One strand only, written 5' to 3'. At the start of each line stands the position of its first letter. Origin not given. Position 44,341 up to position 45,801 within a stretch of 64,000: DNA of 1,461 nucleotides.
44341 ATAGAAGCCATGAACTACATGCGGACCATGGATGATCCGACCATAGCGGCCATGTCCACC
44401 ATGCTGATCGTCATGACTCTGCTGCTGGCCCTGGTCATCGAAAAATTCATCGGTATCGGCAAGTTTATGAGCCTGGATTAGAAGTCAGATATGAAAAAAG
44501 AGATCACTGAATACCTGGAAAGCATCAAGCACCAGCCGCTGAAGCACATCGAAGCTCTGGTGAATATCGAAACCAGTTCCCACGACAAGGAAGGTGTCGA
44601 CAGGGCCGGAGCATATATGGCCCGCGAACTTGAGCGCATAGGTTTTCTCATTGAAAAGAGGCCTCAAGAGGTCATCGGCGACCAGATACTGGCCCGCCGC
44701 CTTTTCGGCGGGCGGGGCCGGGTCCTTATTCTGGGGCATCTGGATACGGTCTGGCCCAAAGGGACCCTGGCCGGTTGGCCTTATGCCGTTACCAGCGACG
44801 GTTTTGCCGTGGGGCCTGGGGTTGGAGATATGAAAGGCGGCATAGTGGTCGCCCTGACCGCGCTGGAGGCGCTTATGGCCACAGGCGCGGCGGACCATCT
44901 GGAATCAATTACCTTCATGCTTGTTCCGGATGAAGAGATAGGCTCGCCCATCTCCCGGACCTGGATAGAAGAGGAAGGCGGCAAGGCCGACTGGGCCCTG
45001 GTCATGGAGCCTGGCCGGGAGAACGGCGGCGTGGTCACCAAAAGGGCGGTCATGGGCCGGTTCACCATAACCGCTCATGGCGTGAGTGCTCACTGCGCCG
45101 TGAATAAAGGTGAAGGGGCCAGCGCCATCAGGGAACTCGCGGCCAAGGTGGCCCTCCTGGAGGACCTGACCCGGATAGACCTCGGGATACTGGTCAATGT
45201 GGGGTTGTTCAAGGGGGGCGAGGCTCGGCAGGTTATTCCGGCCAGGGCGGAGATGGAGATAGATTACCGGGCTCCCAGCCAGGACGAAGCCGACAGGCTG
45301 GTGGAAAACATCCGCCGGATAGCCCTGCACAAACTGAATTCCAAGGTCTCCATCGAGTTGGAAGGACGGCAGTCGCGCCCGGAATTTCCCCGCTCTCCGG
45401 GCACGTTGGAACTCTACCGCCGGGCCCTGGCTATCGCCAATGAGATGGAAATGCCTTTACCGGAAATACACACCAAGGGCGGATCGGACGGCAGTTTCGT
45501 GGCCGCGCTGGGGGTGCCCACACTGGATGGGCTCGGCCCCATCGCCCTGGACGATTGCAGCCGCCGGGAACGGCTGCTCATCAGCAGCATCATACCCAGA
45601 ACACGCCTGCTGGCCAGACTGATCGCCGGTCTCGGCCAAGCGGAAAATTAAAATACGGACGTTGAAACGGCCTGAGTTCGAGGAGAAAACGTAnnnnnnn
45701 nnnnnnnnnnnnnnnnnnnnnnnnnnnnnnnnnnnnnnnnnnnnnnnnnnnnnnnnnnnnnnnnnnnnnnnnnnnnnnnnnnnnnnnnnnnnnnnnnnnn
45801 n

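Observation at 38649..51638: Eleven-gene hut operon without a recognisable formiminoglutamate step, but with importer, M20 hydrolase, amidase pair and an MttB methyltransferase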

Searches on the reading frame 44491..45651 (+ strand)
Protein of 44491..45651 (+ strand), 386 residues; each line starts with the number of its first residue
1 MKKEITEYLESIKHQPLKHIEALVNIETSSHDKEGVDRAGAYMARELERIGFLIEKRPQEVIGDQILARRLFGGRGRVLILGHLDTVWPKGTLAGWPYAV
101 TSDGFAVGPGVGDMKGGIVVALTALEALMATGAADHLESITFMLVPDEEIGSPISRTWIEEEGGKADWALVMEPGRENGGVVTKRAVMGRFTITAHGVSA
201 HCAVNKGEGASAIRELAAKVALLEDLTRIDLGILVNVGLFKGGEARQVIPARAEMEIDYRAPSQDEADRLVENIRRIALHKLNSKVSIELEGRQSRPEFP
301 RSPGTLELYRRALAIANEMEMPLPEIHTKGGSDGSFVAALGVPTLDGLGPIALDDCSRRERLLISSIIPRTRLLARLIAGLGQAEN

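Call 3: search_protein_families(library=pfam, proteins=[window:44491-45651:+])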
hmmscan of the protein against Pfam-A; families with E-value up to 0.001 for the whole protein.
window:44491-45651:+ (386 aa): 2 families
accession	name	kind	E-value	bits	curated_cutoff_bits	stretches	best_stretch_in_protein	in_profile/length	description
PF01546.33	Peptidase_M20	-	1e-26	94.6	24.6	1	80-378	2-204/206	Peptidase family M20/M25/M40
PF07687.19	M20_dimer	-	2.3e-15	56.9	21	1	189-281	7-102/107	Peptidase dimerisation domain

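Call 4: search_protein_families(library=ncbifam, proteins=[window:44491-45651:+])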
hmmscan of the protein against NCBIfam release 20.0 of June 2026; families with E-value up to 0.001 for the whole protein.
window:44491-45651:+ (386 aa): 45 families (the best 25 are shown)
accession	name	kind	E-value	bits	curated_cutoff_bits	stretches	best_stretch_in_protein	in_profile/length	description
NF005678.0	PRK07473.1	equivalog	6.5e-70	236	386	1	17-381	14-375/376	M20/M25/M40 family metallo-hydrolase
NF004788.0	PRK06133.1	subfamily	1.6e-64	218.4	349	1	3-384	33-416/417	glutamate carboxypeptidase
NF005602.0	PRK07338.1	equivalog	1.7e-60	204.8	357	1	74-384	93-402/409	hydrolase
TIGR01910.1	DapE-ArgE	subfamily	1.1e-25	90.6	217.6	1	20-291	4-290/373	ArgE/DapE family deacylase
NF009557.0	PRK13009.1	equivalog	2.5e-22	79.5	284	1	15-350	4-343/377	succinyl-diaminopimelate desuccinylase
TIGR01900.1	dapE-gram_pos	equivalog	1.3e-21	76.9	304.2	1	18-290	7-272/351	succinyl-diaminopimelate desuccinylase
TIGR01246.1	dapE_proteo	equivalog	2e-18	66.6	361.8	1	39-345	21-335/370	succinyl-diaminopimelate desuccinylase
NF006399.0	PRK08651.1-2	equivalog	3.3e-18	65.9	381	1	16-225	6-215/405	succinyl-diaminopimelate desuccinylase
TIGR01892.1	AcOrn-deacetyl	equivalog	6.7e-16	58.3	297.7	1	42-287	23-278/365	acetylornithine deacetylase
TIGR01891.1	amidohydrolases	subfamily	3e-14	53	153.75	1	41-337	23-327/366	amidohydrolase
NF005710.0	PRK07522.1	subfamily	7.1e-14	51.8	412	1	75-288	69-293/391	acetylornithine deacetylase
NF006400.0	PRK08651.1-3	equivalog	1.5e-13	50.3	374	1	66-204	74-213/410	succinyl-diaminopimelate desuccinylase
NF009555.0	PRK13004.1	equivalog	3.3e-13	49.3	321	1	3-293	4-295/399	YgeY family selenium metabolism-linked hydrolase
NF005373.0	PRK06915.1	equivalog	1.9e-12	46.9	428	1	66-226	83-242/422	peptidase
TIGR01883.1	PepT-like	hypoth_equivalog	4.4e-12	45.7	274.25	1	18-345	4-328/361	peptidase T-like protein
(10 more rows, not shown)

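Call 22: find_related_loci(query=window:44491-45651:+, collection=genome_contigs, flank=10000)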
Query window:44491-45651:+ (386 aa) in genome_contigs; peptide patterns used: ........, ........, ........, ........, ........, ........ (x = any residue, [..] = any of these).
312 stretches matched a pattern; 222 encode a relative of the query (tblastn E <= 1e-3); the best 80 are kept; 80 distinct loci.
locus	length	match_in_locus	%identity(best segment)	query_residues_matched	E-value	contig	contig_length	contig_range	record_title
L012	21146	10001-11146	82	1-382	0e+0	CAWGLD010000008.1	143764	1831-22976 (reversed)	MAG: uncultured delta proteobacterium isolate MFD09779.bin.1.292 genome assembly, contig: contig_55084, whole genome sho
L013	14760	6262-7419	79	1-386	0e+0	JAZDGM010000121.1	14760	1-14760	MAG: Pseudomonadota bacterium isolate MEGAHIT-group-0.264 k141_5702913, whole genome shotgun sequence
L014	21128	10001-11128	47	5-378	1e-99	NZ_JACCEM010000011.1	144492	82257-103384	Parapusillimonas granuli strain LMG 24012 NODE_11_length_144543_cov_73.676878, whole genome shotgun sequence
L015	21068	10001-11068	48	23-381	1e-78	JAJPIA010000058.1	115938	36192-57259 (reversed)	MAG: Bacillota bacterium isolate Centralia_MAG_233 k107_26889854, whole genome shotgun sequence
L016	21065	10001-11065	42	17-371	8e-72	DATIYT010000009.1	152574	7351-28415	MAG TPA_asm: Stellaceae bacterium isolate SMAG_U15282 k141_3554873, whole genome shotgun sequence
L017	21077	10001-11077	38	17-378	2e-64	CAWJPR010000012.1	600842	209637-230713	MAG: uncultured Chloroflexia bacterium isolate MFD02979.bin.1.11 genome assembly, contig: contig_44897, whole genome sho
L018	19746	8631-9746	38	3-378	6e-63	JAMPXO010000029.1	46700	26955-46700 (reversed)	MAG: Vicinamibacteria bacterium isolate R2F_R2FSRR_metabat.34 R2F_C376, whole genome shotgun sequence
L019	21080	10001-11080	37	17-378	9e-62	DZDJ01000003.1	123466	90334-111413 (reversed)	MAG TPA_asm: Edaphobacter aggregans isolate SulCav_PC08_64_59_48 SulCav_PC08-64_17_length_123466_cov_25.135215, whole ge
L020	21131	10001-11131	36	4-383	2e-58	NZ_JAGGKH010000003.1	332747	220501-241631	Lederbergia galactosidilytica strain DSM 15595 Ga0454111_03, whole genome shotgun sequence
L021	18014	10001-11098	35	13-379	2e-54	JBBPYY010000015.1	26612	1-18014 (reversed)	MAG: Terriglobales bacterium isolate bin.233 bin.233_S3Ck141_421217_length_26612_cov_12.2013, whole genome shotgun seque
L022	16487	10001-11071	34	18-379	5e-52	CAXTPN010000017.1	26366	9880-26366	MAG TPA_asm: uncultured Acidobacteriaceae bacterium isolate public_SRR14722106_metawrap_bin.2 genome assembly, contig: p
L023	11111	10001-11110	35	3-373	2e-51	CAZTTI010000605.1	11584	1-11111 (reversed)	MAG TPA_asm: uncultured Solibacteraceae bacterium isolate binchicken_co31_437 genome assembly, contig: k141_938374, whol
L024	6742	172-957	41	78-344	1e-50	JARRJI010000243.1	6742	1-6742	MAG: Acidobacteriota bacterium isolate Spart_016_MAG scaffold_16025, whole genome shotgun sequence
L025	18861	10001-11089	40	17-381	1e-65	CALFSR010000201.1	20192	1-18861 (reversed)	MAG TPA_asm: uncultured Firmicutes bacterium isolate SRR5251193_bin.81_CONCOCT_v1.1_MAG genome assembly, contig: ERZ7950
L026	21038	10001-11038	32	23-370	8e-45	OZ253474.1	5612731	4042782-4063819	MAG: Caldilineaceae bacterium isolate 7c7c1193-bf75-4e40-864d-2741339ee042 genome assembly, chromosome: 1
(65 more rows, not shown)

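Call 25: search_solved_structures(query=window:44491-45651:+, max_evalue=1e-10)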
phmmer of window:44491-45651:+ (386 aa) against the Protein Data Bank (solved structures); distinct sequences matched with E-value up to 1e-10: 6.
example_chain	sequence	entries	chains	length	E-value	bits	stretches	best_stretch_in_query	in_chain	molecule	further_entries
1cg2_A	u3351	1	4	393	2.7e-40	141.6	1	17-383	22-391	CARBOXYPEPTIDASE G2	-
6xj5_A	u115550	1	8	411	3.8e-40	141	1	17-383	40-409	Carboxypeptidase G2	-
7m6u_A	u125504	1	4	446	1.2e-36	129.5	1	61-383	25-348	Carboxypeptidase G2 circular permuation pro-domain fusion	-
8f8o_A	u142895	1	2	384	1.2e-11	47.3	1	41-380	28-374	Succinyl-diaminopimelate desuccinylase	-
7lgp_A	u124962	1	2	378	1.6e-11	46.8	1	41-352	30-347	Succinyl-diaminopimelate desuccinylase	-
7t1q_A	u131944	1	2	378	1.8e-11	46.7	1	41-354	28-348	Succinyl-diaminopimelate desuccinylase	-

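Call 40: search_protein_families(library=pfam, proteins=[L014:11172-12614:+, L014:5866-8832:+, L014:15470-16075:+, L014:16637-17398:+, L014:17353-18402:+, L014:18308-19717:+, L015:7495-8661:+, L015:8679-9890:+, L015:11796-13238:+, L015:13239-14351:+], max_evalue=0.00001)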
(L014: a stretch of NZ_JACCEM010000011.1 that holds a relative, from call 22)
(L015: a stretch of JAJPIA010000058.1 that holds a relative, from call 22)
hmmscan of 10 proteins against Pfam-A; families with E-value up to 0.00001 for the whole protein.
L014:11172-12614:+ (480 aa): 2 families
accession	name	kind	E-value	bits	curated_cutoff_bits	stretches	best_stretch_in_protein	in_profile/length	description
PF11794.13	HpaB_N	-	1.4e-88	297.4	35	1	6-269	2-269/270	4-hydroxyphenylacetate 3-hydroxylase N terminal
PF03241.18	HpaB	-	4.1e-51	173.4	25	1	285-475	11-202/202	4-hydroxyphenylacetate 3-hydroxylase C terminal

L014:5866-8832:+ (988 aa): 3 families
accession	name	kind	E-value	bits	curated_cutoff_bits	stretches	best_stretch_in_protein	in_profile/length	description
PF00005.33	ABC_tran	-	8.4e-34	117.6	25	1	771-918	2-137/137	ABC transporter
PF00664.28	ABC_membrane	-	1.7e-19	71.1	28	1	440-706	5-271/274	ABC transporter transmembrane region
PF02463.25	SMC_N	-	2.6e-07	30.8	40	0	813-958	113-211/220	RecF/RecN/SMC N terminal domain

L014:15470-16075:+ (201 aa): 1 family
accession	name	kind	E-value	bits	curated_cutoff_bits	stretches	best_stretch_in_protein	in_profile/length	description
PF01613.24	Flavin_Reduct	-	2e-36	125.9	27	1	42-189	1-152/153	Flavin reductase like domain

L014:16637-17398:+ (253 aa): 4 families
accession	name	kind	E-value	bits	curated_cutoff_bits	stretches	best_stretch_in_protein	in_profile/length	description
PF13409.12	GST_N_2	-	2.3e-17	63.8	25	1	56-123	2-69/70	Glutathione S-transferase, N-terminal domain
PF13417.12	GST_N_3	-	1.7e-12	47.9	22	1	52-127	3-73/75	Glutathione S-transferase, N-terminal domain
PF13410.11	GST_C_2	-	3.7e-10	40.2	24.9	1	172-236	1-67/69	Glutathione S-transferase, C-terminal domain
PF02798.26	GST_N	-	8.7e-07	29.6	20.9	1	52-121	7-74/76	Glutathione S-transferase, N-terminal domain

L014:17353-18402:+ (349 aa): 1 family
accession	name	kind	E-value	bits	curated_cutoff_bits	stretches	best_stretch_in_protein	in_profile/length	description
PF02826.25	2-Hacid_dh_C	-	1.1e-44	152.3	25.1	1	141-314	3-178/178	D-isomer specific 2-hydroxyacid dehydrogenase, NAD binding domain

L014:18308-19717:+ (469 aa): 2 families
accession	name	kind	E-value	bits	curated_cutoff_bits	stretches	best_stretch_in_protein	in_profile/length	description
PF01266.30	DAO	-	2.3e-59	202.2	27.9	1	43-453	2-352/353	FAD dependent oxidoreductase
PF07992.20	Pyr_redox_2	-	4e-07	30.2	26.1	0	35-76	137-178/291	Pyridine nucleotide-disulphide oxidoreductase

L015:7495-8661:+ (388 aa): 2 families
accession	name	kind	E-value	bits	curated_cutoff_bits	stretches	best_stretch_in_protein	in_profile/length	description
PF01979.26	Amidohydro_1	-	8.4e-42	144.1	25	1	54-382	1-343/345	Amidohydrolase family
PF07969.17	Amidohydro_3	-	1.6e-15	58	29.7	1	166-381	225-468/472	Amidohydrolase family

L015:8679-9890:+ (403 aa): 4 families
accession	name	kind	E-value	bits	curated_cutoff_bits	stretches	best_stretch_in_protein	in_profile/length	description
PF02771.21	Acyl-CoA_dh_N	-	3.4e-14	53.6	22.9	1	6-117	1-110/113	Acyl-CoA dehydrogenase, N-terminal domain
PF08028.16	Acyl-CoA_dh_2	-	2.3e-12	47.8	22.7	1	248-362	4-130/134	Acyl-CoA dehydrogenase, C-terminal domain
PF00441.29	Acyl-CoA_dh_1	-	5e-12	46.6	22.4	1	247-360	18-133/150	Acyl-CoA dehydrogenase, C-terminal domain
PF02770.24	Acyl-CoA_dh_M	-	6.2e-12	46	33.3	1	136-221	12-97/97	Acyl-CoA dehydrogenase, middle domain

L015:11796-13238:+ (480 aa): 1 family
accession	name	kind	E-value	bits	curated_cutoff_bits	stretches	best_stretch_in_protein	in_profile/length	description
PF07690.21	MFS_1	-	3.6e-46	158.1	33.4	1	16-405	3-346/347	Major Facilitator Superfamily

L015:13239-14351:+ (370 aa): 3 families
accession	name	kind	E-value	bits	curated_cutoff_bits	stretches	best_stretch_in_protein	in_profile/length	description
PF04542.20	Sigma70_r2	-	1.2e-20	73.5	24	1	38-103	3-70/71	Sigma-70 region 2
PF08281.18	Sigma70_r4_2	-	1e-15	57.5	25.7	1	167-218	3-54/54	Sigma-70, region 4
PF12680.13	SnoaL_2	-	6.3e-10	40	27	1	242-337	2-100/102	SnoaL-like domain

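Call 82: search_dna_similar(query=window:44491-45648:+, collection=plasmids, mode=protein, max_rows=12)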
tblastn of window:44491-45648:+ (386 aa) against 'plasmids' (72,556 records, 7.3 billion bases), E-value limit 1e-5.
Records with a match: 418; places in all: 439; records where one place covers at least 80% of the query: 266.
Best place of each record, by identity: <60% 418.
By first word of the organism name: Ralstonia 112; Klebsiella 105; Agrobacterium 23; Streptomyces 21; Escherichia 12; Azospirillum 10; Pantoea 8; Paracoccus 8; Rhizobium 7; Sulfitobacter 7; and 58 more.
By predicted mobility (MOB-suite, as given by PLSDB): non-mobilizable 141; conjugative 139; mobilizable 138.
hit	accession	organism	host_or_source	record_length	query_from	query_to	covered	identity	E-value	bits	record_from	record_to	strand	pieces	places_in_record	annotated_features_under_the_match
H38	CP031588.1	Paracoccaceae bacterium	Isolate culture,marine surface water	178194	15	383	96%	44.0%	4e-75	260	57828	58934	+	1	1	cpg2_2: Carboxypeptidase G2 precursor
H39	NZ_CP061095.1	Roseomonas marmotae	Marmota himalayana,pure culture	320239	17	381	95%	39.0%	3e-58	211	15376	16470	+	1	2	M20/M25/M40 family metallo-hydrolase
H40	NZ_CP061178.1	Roseomonas haemaphysalidis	tick,pure culture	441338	17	381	95%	38.5%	7e-56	204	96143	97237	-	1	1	M20 family metallopeptidase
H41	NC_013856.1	Azospirillum sp. B510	-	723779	1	381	99%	36.6%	1e-53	198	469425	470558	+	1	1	M20 family metallopeptidase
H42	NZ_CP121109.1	Pantoea sp. X85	metagenomic assembly,rabbit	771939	3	380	98%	36.6%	2e-55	203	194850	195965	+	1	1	M20 family metallopeptidase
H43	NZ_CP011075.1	Brevibacillus laterosporus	Oryza sativa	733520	8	378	96%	36.9%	3e-54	200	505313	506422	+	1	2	M20 family metallopeptidase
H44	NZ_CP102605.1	Pantoea sp. SOD02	cell culture,urban freshwater stream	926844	3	380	98%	36.1%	2e-55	203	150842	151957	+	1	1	M20 family metallopeptidase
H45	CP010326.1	Pantoea sp. PSNIH1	shelf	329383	3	380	98%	36.1%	3e-57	209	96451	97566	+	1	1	peptidase M20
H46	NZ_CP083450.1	Pantoea eucrina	cell culture,cucumber rhizosphere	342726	3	380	98%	36.1%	3e-57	209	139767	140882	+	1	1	M20 family metallopeptidase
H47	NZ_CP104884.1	Bartonella sp. HY328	pure-culture,feces of bat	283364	3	383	99%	35.5%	3e-50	188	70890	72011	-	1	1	M20 family metallopeptidase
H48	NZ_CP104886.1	Bartonella sp. HY329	pure-culture,feces of bat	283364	3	383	99%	35.5%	3e-50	188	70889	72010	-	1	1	M20 family metallopeptidase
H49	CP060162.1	Acinetobacter venetianus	oil,oil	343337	3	380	98%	35.8%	2e-56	206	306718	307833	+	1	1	M20 family metallopeptidase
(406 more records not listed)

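Call 83: get_annotated_region(hit=H38, flank=8000)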
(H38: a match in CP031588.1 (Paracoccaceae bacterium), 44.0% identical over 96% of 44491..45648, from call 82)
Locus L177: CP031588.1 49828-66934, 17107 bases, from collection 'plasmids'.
description: Paracoccaceae bacterium strain La 6 plasmid pLA6_003, complete sequence
organism: Paracoccaceae bacterium (NCBI taxid 1904441)
taxonomy: Bacteria; Pseudomonadota; Alphaproteobacteria; Rhodobacterales; Paracoccaceae; ; Paracoccaceae bacterium
host: -; source: Isolate culture,marine surface water; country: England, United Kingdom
typing (MOB-suite, as given by PLSDB): non-mobilizable; replicon rep_cluster_548,rep_cluster_551
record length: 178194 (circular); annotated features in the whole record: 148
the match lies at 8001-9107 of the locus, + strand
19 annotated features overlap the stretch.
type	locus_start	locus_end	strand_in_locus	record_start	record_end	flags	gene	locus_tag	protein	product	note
CDS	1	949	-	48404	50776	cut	lon2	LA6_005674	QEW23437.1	Lon protease 2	-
CDS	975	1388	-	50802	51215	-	-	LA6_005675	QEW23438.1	Hsp20/alpha crystallin family protein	-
CDS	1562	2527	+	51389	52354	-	fcl_2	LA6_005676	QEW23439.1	GDP-L-fucose synthase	-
CDS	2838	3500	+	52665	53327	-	ydfH_7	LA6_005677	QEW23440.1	putative HTH-type transcriptional regulator YdfH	-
CDS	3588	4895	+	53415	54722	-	ntaA_12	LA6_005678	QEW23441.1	Nitrilotriacetate monooxygenase component A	-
CDS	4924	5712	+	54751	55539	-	fucA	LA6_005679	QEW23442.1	L-fuculose phosphate aldolase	-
CDS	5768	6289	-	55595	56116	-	rutF_2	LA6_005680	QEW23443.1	FMN reductase (NADH) RutF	-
CDS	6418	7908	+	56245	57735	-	tftD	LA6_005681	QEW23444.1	FADH(2)-dependent monooxygenase TftD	-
CDS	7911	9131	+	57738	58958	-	cpg2_2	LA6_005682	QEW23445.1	Carboxypeptidase G2 precursor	-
CDS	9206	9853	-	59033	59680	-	-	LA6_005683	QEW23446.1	hypothetical protein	-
CDS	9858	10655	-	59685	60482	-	-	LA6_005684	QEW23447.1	Inner membrane ABC-transporter permease protein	-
CDS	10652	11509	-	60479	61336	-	potH_12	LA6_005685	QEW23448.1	Putrescine transport system permease protein PotH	-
CDS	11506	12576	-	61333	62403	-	cysA_6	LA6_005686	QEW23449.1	Sulfate/thiosulfate import ATP-binding protein CysA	-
CDS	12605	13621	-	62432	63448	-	potD_8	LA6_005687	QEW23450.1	Spermidine/putrescine-binding periplasmic protein precursor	-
CDS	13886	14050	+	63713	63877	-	-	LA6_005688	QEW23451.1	hypothetical protein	-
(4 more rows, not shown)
